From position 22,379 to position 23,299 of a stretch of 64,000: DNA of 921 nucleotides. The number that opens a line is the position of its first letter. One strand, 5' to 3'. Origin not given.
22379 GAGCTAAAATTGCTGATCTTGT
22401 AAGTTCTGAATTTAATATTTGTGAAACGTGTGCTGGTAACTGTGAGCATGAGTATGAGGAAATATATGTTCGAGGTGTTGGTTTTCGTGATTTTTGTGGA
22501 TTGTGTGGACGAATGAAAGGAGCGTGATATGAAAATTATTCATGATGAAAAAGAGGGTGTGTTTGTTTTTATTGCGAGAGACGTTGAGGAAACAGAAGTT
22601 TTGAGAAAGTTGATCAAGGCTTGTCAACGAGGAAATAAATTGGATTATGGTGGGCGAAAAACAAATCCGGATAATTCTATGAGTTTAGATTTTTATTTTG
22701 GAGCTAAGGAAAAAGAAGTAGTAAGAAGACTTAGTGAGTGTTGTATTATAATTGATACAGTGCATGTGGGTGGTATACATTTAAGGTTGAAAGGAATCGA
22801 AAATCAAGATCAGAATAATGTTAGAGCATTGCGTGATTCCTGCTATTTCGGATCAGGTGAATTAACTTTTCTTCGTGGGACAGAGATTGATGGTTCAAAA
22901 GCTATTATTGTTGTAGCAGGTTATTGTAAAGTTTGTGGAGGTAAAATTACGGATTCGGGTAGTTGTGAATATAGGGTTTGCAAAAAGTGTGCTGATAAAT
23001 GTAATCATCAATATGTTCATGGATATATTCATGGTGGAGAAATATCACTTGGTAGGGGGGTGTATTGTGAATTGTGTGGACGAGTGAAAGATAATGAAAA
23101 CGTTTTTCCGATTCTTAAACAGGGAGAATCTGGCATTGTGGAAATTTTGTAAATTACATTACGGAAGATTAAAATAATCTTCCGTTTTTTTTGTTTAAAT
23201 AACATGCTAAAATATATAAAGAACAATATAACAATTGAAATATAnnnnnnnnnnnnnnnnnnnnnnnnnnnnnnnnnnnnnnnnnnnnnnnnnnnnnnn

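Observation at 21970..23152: Tandem paralogous Cys-rich proteins of unknown function directly downstream of tRNA-Arg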

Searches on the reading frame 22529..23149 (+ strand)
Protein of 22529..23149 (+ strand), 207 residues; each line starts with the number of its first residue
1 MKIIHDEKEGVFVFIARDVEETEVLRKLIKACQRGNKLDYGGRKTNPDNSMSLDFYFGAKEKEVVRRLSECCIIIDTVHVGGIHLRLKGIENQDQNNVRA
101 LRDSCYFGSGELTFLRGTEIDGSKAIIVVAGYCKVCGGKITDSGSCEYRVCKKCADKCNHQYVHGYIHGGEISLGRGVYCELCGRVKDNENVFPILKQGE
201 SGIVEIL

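Call 5: search_protein_families(library=pfam, proteins=[window:22529-23149:+], max_evalue=10)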
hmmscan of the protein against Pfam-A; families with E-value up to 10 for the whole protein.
window:22529-23149:+ (207 aa): 1 family
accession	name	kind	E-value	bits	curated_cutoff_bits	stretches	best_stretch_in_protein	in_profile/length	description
PF11598.13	COMP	-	1.1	10.2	23.9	1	18-33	27-42/45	Cartilage oligomeric matrix protein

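Call 6: search_protein_families(library=ncbifam, proteins=[window:22529-23149:+], max_evalue=10)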
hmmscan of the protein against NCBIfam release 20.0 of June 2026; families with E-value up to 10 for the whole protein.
window:22529-23149:+ (207 aa): 1 family
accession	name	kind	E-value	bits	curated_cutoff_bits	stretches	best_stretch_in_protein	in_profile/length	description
NF010124.0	PRK13601.1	equivalog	3.9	7.8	124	1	11-34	27-49/84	putative L7Ae-like ribosomal protein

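Call 7: search_protein_families(library=padloc, proteins=[window:22529-23149:+], max_evalue=10)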
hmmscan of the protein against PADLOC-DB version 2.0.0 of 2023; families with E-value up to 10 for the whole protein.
window:22529-23149:+ (207 aa): 0 families

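Call 8: search_protein_families(library=phrogs, proteins=[window:22529-23149:+], max_evalue=10)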
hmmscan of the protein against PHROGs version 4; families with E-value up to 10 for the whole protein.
window:22529-23149:+ (207 aa): 3 families
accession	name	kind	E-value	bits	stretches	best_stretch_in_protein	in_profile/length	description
phrog_24862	-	unknown function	0.16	13.5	1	109-150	11-52/75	-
phrog_6032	-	unknown function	2.1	9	1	131-160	247-276/296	-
phrog_6739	-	unknown function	2.7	9.3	1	132-160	124-152/158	-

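Call 9: find_homologous_proteins(query=window:22529-23149:+, max_evalue=0.001)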
Query window:22529-23149:+ (207 aa): 1 proteins with E <= 0.001 among 69 candidates.
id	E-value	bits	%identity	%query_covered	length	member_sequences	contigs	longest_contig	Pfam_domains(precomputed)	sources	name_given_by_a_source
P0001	9.7e-136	468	100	100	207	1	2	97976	-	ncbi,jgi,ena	-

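Call 11: search_solved_structures(query=window:22529-23149:+, max_evalue=10)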
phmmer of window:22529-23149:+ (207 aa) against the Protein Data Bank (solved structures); distinct sequences matched with E-value up to 10: 6.
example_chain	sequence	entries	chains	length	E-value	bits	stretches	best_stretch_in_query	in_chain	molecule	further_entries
4gxo_A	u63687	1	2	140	0.023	17.5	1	50-115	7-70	MarR family regulatory protein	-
3hrm_A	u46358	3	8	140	0.095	15.5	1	51-115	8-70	HTH-type transcriptional regulator sarZ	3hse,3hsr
3ljy_A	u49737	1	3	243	0.37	13.6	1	71-131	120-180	putative adhesin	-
1uyp_A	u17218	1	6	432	0.71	12.7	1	52-106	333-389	BETA-FRUCTOSIDASE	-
1w2t_A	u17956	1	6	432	0.71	12.6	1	52-106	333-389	BETA FRUCTOSIDASE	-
4bbq_A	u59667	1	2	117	5.1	9.8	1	64-98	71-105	LYSINE-SPECIFIC DEMETHYLASE 2A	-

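Call 13: find_encoding_contigs(protein=P0001, flank=10000)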
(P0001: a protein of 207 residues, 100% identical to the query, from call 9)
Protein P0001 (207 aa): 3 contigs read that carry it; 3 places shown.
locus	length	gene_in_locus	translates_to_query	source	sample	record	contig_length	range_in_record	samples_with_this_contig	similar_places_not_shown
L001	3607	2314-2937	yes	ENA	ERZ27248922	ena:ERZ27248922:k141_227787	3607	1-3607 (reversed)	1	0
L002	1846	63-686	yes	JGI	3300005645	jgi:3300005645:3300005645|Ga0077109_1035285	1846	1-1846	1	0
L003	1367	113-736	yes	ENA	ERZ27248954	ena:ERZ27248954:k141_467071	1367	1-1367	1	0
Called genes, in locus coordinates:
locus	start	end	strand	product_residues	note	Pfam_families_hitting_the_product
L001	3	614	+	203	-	?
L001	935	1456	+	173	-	-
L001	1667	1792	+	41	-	-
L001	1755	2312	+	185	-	-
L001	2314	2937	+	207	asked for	-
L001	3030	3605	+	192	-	?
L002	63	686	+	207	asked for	-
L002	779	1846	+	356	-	?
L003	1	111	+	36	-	?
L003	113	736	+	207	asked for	-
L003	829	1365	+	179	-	?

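Call 20: search_protein_representatives(alignment_id=A1)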
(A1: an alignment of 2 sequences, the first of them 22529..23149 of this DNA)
Query: 2 sequences, 207 profile positions. Proteins with E-value up to 0.001 (for the whole library): 182; up to 1e-10: 125; up to 1e-30: 19. The best 150 are listed.
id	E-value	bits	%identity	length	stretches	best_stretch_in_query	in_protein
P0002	1.2e-106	371.0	-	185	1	1-188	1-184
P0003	2.2e-41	157.8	-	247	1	1-188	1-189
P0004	4.0e-38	147.1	-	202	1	1-199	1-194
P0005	7.7e-38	146.2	-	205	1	1-187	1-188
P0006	1.3e-37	145.4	-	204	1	1-188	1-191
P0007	1.6e-36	141.9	-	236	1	1-189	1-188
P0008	4.0e-35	137.3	-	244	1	1-188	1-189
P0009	6.8e-35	136.6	-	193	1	1-187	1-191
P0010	7.9e-35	136.3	-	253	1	1-185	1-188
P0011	1.5e-34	135.4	-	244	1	1-188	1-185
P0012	1.4e-33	132.3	-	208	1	1-200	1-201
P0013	3.2e-33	131.1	-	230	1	1-203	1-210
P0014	3.7e-33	130.9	-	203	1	1-190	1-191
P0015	7.2e-33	129.9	-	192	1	1-187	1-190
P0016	5.6e-32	127.0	-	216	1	1-193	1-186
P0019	1.0e-30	122.9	-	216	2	78-188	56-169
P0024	9.0e-30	119.8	-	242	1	1-188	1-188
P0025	1.4e-29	119.2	-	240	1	1-189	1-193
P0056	6.1e-22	94.2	-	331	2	82-188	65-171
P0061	5.0e-21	91.3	-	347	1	74-188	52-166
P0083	3.3e-17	78.8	-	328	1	86-188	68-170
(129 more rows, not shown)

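Call 23: predict_structure(alignment_id=A1)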
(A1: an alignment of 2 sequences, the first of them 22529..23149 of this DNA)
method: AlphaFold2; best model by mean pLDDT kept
length: 207 residues; sequences in the alignment: 2
mean_pLDDT: 52.1   pTM: 0.47
mean pLDDT of the five models: 52.1, 38.1, 37.8, 35.7, 34.2
residues with pLDDT >= 90: 0; 70-90: 48; 50-70: 69; < 50: 90
segments of 3 or more residues with pLDDT < 50: 67-76, 131-207
pLDDT, mean of each block of 10 residues (from residue 1): 72 77 75 60 66 67 49 48 69 75 58 62 65 33 31 37 27 28 38 25 21
secondary structure, 60 per line:
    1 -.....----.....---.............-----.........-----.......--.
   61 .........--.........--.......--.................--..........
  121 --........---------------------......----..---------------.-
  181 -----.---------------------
elements in order: E2-6 E11-15 H19-31 E37-45 E51-57 E60-69 E72-80 E83-89 H92-108 E111-120 E123-130 H152-157

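Call 26: find_homologous_proteins(query=A2, max_evalue=0.001)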
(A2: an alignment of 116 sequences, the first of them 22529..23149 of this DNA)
Query A2 (116 sequences) (207 aa, profile of the alignment): 3 proteins with E <= 0.001 among 5155 candidates.
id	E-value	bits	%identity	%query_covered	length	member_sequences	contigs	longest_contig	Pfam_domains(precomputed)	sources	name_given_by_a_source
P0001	2.0e-61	226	100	100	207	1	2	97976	-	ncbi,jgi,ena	-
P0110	1.3e-54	203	27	89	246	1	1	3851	-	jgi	jgi:hypothetical protein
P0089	6.5e-44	168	25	90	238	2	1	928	-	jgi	jgi:hypothetical protein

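Call 27: search_solved_structures(query=A2, max_evalue=10, show_alignments=2)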
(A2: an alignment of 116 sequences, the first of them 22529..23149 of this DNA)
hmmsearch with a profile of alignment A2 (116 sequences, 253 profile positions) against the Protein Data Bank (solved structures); distinct sequences matched with E-value up to 10: 2.
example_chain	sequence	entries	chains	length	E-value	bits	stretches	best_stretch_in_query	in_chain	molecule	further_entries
7aoc_I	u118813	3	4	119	0.9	12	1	125-148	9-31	DNA-directed RNA polymerase I subunit RPA12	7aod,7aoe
3dcx_A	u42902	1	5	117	2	10.8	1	81-118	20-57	Protein of Unknown Function (DUF1696) with Pleckstrin-homology Domains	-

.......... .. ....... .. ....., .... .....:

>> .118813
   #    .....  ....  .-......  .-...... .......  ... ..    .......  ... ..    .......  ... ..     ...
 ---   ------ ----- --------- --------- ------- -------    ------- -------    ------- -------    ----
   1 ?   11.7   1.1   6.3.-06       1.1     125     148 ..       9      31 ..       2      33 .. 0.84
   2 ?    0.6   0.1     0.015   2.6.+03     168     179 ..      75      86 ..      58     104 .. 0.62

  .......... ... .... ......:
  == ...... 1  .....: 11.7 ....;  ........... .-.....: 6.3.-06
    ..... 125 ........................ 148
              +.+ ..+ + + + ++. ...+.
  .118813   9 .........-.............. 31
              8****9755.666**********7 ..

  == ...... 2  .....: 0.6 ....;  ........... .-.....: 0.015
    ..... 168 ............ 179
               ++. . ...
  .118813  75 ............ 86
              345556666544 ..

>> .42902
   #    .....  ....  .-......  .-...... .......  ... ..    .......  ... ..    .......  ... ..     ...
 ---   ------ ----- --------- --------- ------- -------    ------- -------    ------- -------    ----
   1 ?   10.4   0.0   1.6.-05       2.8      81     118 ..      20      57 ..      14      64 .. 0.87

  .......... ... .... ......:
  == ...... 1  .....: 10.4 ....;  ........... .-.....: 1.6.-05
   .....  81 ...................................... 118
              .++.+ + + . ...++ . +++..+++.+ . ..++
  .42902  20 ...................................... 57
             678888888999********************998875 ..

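Call 28: search_protein_families(library=pfam, alignment_id=A2, max_evalue=0.01)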
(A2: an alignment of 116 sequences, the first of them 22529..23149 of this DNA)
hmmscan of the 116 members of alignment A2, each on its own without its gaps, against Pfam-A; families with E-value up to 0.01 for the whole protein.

A. member 1, window:22529-23149:+ (207 aa): 0 families

B. families by the number of members that match (of 116 scanned): 11 families
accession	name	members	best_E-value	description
PF10083.14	DUF2321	10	5.6e-06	Uncharacterized protein conserved in bacteria (DUF2321)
PF00072.30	Response_reg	3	7.2e-06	Response regulator receiver domain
PF14319.11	Zn_Tnp_IS91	2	0.0006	Transposase zinc-binding domain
PF10080.14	FtrD-like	1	0.00039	Membrane iron-sulfur containing protein FtrD-like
PF18912.6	DZR_2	1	0.003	Double zinc ribbon domain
PF02945.21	Endonuclease_7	1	0.0031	Recombination endonuclease VII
PF12773.13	DZR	1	0.0033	Double zinc ribbon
PF00130.28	C1_1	1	0.0041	Phorbol esters/diacylglycerol binding domain (C1 domain)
PF12368.13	Rhodanese_C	1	0.0065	Rhodanase C-terminal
PF02150.21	Zn_ribbon_RPB9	1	0.0066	RNA polymerases M/15 Kd subunit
PF13240.11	Zn_Ribbon_1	1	0.008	zinc-ribbon domain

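Call 30: search_protein_families(library=pfam, proteins=[P0003, P0008, P0010, P0011, P0019, P0024, P0025, P0056, P0061, P0083], max_evalue=0.1)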
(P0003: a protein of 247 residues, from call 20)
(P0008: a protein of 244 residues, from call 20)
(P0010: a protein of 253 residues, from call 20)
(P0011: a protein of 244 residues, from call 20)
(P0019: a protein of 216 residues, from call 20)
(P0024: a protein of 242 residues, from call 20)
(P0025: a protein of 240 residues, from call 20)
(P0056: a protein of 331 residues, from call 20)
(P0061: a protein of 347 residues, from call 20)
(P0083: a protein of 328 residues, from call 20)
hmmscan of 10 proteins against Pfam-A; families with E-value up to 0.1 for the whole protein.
P0003 (247 aa): 1 family
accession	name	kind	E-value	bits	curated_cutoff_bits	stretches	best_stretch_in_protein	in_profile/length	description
PF10083.14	DUF2321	-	0.022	14.8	24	1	132-191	27-80/157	Uncharacterized protein conserved in bacteria (DUF2321)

P0008 (244 aa): 2 families
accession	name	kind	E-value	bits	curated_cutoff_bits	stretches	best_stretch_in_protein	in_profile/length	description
PF10083.14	DUF2321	-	0.0057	16.7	24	1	130-189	26-78/157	Uncharacterized protein conserved in bacteria (DUF2321)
PF02150.21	Zn_ribbon_RPB9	-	0.0066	16.7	25.2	1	131-154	2-27/36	RNA polymerases M/15 Kd subunit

P0010 (253 aa): 1 family
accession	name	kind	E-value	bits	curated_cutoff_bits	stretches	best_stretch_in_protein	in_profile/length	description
PF10083.14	DUF2321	-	0.039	14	24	1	152-192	38-79/157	Uncharacterized protein conserved in bacteria (DUF2321)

P0011 (244 aa): 2 families
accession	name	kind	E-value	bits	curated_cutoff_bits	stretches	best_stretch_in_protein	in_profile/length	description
PF10083.14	DUF2321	-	0.0012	18.9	24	1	126-185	25-78/157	Uncharacterized protein conserved in bacteria (DUF2321)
PF13248.11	Zn_ribbon_3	-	0.048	13.6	27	0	127-137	16-26/26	zinc-ribbon domain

P0019 (216 aa): 3 families
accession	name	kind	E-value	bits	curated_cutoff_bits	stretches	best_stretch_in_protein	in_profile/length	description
PF10083.14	DUF2321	-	0.00081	19.5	24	1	110-167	25-76/157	Uncharacterized protein conserved in bacteria (DUF2321)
PF15731.11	MqsA_antitoxin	-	0.039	14.5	30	0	157-208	33-79/131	Antitoxin component of bacterial toxin-antitoxin system, MqsA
PF17032.10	Zn_ribbon_15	-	0.077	14.2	28.9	0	104-165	11-59/73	zinc-ribbon family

P0024 (242 aa): 1 family
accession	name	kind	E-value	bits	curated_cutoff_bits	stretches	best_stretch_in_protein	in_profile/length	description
PF10083.14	DUF2321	-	0.016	15.3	24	1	129-188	26-78/157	Uncharacterized protein conserved in bacteria (DUF2321)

P0025 (240 aa): 1 family
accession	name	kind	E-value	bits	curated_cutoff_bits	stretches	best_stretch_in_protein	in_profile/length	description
PF14319.11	Zn_Tnp_IS91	-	0.0006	20.2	26.3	1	131-167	37-73/90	Transposase zinc-binding domain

P0056 (331 aa): 2 families
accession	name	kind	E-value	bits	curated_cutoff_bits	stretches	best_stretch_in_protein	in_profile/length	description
PF00072.30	Response_reg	-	7.2e-06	26.6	30.2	1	220-326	1-108/111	Response regulator receiver domain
PF17604.7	DUF5500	-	0.085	13.4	27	0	278-310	22-54/98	Family of unknown function (DUF5500)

P0061 (347 aa): 2 families
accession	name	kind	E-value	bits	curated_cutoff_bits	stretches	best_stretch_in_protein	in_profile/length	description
PF00072.30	Response_reg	-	4.8e-05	23.9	30.2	1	232-331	1-99/111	Response regulator receiver domain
PF11462.14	DUF3203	-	0.032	14.9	25.4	0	1-29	1-29/74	Protein of unknown function (DUF3203)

P0083 (328 aa): 1 family
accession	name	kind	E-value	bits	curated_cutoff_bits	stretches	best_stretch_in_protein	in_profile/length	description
PF00072.30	Response_reg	-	0.0015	19.1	30.2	1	217-320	1-104/111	Response regulator receiver domain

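Call 51: predict_structure(alignment_id=A2)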
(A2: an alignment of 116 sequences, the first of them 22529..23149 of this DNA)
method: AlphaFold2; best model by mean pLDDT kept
length: 207 residues; sequences in the alignment: 116
mean_pLDDT: 94.5   pTM: 0.87
mean pLDDT of the five models: 94.5, 93.9, 93.8, 93.7, 93.7
residues with pLDDT >= 90: 183; 70-90: 13; 50-70: 7; < 50: 4
segments of 3 or more residues with pLDDT < 50: 203-205
pLDDT, mean of each block of 10 residues (from residue 1): 98 98 98 98 97 98 98 97 97 98 96 98 98 98 97 98 94 93 94 76 49
secondary structure, 60 per line:
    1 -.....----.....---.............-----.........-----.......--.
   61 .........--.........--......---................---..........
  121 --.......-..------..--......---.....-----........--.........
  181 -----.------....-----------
elements in order: E2-6 E11-15 H19-31 E37-45 E51-57 E60-69 E72-80 E83-88 H92-107 E111-120 E123-129 H143-148 H152-156 E162-169 E172-180 E193-196

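Call 62: fold_search(model_id=the predicted structure, library=pdb)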
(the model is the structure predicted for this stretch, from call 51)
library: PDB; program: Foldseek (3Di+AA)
matches with E <= 10: 554; with E <= 0.001: 0
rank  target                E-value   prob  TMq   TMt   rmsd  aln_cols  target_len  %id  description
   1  1woc_C                2.9e-01  0.44  0.18  0.32  14.4       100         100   10  Crystal structure of PriB (released 2005-01-25)
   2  8h92_A                3.1e-01  0.08  0.13  0.13  15.4       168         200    9  Ziziphus jujuba adenylyl cyclase (released 2024-01-03)
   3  9xqd_2                3.3e-01  0.14  0.15  0.12  15.2       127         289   11  The structure of outer peripheral region in the phage phiKZ baseplate complex (released 2026-02-11)
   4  9swn_A                3.3e-01  0.02  0.10  0.04  19.6       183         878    9  Cryo-EM structure of yeast telomerase holoenzyme (released 2026-04-08)
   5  2pnh_B                3.5e-01  0.23  0.13  0.25  13.4       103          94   13  Escherichia coli PriB E39A variant (released 2007-08-07)
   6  2pnh_A                3.9e-01  0.21  0.14  0.25  13.9       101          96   16  Escherichia coli PriB E39A variant (released 2007-08-07)
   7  3afq_B                3.9e-01  0.15  0.16  0.24  12.6       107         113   12  Crystal structure of the single-stranded DNA binding protein from Mycobacterium leprae (Form II) (released 2010-10-06)
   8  5wqv_A                4.1e-01  0.20  0.14  0.25  13.9        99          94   14  Crystal structure of PriB mutant - S55A (released 2017-11-29)
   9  1woc_A                4.3e-01  0.38  0.17  0.32  14.3        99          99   10  Crystal structure of PriB (released 2005-01-25)
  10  2ccz_B                5.1e-01  0.14  0.14  0.21  13.5       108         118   13  Crystal structure of E. coli primosomol protein PriB bound to ssDNA (released 2006-09-18)
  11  1x3g_B                5.1e-01  0.13  0.16  0.24  12.8       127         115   10  Crystal structure of the single-stranded DNA-binding protein from Mycobacterium SMEGMATIS (released 2005-08-15)
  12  1txy_A                5.3e-01  0.25  0.14  0.26  11.6        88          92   16  E. coli PriB (released 2004-11-16)
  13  7d8j_A                5.3e-01  0.15  0.13  0.21  12.7       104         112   10  S. aureus SsbB with 5-FU (released 2020-12-23)
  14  9i8y_A                5.3e-01  0.07  0.16  0.10  14.0       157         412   10  SpCas12Cas12f1 in complex with sgRNA and cognate DNA (released 2025-07-23)
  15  6yfh_AA               5.6e-01  0.11  0.14  0.17  16.7       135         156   10  Virus-like particle of bacteriophage EMS014 (released 2020-09-02)
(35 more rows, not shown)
